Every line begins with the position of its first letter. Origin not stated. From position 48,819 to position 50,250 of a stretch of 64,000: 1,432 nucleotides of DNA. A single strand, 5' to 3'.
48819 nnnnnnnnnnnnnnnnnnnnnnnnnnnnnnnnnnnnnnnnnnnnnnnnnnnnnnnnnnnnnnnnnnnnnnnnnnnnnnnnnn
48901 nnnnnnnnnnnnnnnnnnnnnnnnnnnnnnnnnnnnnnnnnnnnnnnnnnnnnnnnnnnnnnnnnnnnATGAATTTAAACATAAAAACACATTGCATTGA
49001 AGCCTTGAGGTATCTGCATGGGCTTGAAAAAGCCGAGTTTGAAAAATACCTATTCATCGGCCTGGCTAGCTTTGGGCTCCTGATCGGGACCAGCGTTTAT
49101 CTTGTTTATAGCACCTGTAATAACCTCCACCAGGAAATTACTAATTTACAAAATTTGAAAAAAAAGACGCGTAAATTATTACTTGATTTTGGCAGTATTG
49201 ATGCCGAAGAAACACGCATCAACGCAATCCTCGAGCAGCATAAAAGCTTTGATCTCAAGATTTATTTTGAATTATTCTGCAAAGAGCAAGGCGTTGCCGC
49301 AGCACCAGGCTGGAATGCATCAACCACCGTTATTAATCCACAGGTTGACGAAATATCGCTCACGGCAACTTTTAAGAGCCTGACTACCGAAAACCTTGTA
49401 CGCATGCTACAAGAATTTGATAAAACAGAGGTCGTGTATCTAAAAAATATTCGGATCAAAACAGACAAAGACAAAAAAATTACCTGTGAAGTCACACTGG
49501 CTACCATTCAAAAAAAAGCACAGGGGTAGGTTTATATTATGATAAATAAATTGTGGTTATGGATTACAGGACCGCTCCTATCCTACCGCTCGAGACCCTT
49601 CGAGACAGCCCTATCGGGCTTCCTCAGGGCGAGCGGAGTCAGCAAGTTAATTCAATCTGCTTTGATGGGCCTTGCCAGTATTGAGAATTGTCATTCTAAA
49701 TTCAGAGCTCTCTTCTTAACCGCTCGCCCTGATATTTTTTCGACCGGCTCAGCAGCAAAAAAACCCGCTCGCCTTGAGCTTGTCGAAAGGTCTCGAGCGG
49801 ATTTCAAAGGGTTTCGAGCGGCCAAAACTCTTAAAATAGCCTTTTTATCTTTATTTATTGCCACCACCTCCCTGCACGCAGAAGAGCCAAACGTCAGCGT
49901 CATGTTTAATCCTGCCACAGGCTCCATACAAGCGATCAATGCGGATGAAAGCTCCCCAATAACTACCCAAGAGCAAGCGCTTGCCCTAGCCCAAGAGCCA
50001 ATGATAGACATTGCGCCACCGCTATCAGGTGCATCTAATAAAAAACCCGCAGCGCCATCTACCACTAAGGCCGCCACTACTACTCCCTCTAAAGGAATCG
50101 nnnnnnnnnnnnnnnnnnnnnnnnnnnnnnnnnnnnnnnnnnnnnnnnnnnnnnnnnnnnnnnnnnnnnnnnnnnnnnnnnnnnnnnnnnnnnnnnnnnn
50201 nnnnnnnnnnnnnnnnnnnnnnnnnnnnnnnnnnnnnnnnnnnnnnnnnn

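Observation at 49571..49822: GC-rich repeat block read through in frame at the 5' end of secretin 2, pushing the signal-peptide core to about residue 97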

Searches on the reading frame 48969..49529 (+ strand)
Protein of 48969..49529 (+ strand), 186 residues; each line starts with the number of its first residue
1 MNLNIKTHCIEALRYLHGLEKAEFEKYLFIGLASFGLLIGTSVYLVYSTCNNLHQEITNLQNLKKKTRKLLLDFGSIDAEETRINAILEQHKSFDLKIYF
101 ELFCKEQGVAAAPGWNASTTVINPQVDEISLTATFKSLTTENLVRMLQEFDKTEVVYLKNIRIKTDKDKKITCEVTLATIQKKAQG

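Call 12: search_protein_families(library=pfam, proteins=[window:48969-49529:+])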
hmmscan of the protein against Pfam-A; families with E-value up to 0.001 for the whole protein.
window:48969-49529:+ (186 aa): 0 families

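Call 34: find_encoding_contigs(protein=window:48969-49526:+, flank=4000, max_places=10)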
Protein window:48969-49526:+ (186 aa): 10 contigs read that carry it; 9 places shown.
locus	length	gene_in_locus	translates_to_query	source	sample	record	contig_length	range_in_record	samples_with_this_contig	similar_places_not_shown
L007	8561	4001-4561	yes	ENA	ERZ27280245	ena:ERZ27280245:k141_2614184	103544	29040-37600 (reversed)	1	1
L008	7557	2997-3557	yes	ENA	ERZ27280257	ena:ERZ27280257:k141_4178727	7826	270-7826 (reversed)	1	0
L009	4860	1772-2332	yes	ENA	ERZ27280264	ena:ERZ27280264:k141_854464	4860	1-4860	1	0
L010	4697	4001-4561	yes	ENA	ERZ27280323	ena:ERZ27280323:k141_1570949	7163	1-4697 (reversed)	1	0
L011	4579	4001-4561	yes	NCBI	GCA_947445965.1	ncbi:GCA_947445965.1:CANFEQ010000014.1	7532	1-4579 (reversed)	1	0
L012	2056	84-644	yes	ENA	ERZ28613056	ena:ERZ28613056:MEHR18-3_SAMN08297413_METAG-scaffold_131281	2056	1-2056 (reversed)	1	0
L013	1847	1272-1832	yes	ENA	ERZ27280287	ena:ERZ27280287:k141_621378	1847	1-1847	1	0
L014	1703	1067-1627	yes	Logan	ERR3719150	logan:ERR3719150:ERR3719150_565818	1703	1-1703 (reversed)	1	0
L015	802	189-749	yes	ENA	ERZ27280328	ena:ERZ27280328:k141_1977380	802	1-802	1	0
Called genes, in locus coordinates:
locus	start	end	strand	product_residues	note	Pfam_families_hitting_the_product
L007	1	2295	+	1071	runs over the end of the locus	PF21305:type_II_gspD_N0, PF03958:Secretin_N (weak), PF00263:Secretin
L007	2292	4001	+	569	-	PF05134:T2SSL (weak), PF11104:PilM_2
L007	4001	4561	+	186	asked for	-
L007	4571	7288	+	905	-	PF21305:type_II_gspD_N0, PF03958:Secretin_N (weak), PF00263:Secretin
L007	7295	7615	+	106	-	PF01909:NTP_transf_2 (weak), PF18765:Polbeta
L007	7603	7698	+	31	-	-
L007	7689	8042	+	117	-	PF08780:NTase_sub_bind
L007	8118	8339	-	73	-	PF01042:Ribonuc_L-PSP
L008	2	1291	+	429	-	?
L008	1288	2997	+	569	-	PF05134:T2SSL (weak), PF11104:PilM_2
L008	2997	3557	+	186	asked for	-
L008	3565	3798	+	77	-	-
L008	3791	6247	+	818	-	PF21305:type_II_gspD_N0, PF03958:Secretin_N (weak), PF00263:Secretin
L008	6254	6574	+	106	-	PF01909:NTP_transf_2 (weak), PF18765:Polbeta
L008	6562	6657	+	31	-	-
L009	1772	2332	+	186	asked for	-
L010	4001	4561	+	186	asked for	-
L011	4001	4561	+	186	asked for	-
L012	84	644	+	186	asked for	-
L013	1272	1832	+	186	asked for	-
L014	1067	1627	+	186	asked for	-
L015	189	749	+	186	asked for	-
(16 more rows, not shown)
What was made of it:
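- All repeat modules are 36-51 nt, well below k = 141 (the k141 label on the contig name, call 34).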

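Call 49: find_related_loci(query=window:48969-49526:+, collection=metagenome_contigs, flank=3000)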
Query window:48969-49526:+ (186 aa) in metagenome_contigs; peptide patterns used: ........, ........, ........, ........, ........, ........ (x = any residue, [..] = any of these).
311 stretches matched a pattern; 1 encode a relative of the query (tblastn E <= 1e-3); 1 distinct loci.
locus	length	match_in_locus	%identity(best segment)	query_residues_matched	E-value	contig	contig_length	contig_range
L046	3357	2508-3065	65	1-186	7e-84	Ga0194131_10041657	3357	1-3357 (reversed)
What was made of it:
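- Tried and rejected: It returned one locus only, L046 (call 49).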

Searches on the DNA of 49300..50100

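Call 43: search_rna_families(source=window, start=49300, end=50100, threshold=evalue, max_evalue=1)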
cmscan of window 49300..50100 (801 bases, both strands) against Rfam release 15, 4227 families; matches with E-value up to 1: 1.
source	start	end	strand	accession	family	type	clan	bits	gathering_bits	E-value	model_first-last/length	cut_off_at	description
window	49603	49706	+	RF02823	LPR69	Gene; sRNA;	-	21.6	40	0.037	1-82/82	no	Legionella RNA 69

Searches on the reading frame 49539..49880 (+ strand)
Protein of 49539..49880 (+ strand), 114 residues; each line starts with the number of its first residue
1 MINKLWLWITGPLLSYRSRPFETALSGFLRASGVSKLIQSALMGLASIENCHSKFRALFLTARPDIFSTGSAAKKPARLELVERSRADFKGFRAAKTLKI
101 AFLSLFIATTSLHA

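Call 60: find_homologous_proteins(query=window:49539-49880:+, max_evalue=10)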
Query seq(114 aa): 18 candidates shared short words with the query, none scored E <= 10.
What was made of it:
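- On Rickettsia palindromic elements: The leader peptide has no homologue (call 60).
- Closest known: Rickettsia palindromic elements. Different: Here the insert is a mosaic of 36-51-nt hairpin modules plus a unique spacer, and its peptide has no homologue (call 60).
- The leader has no protein homologue (call 60). It has no homologue in 5.8 billion protein clusters (call 60).
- Tried and rejected: No homologue was found (call 60).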
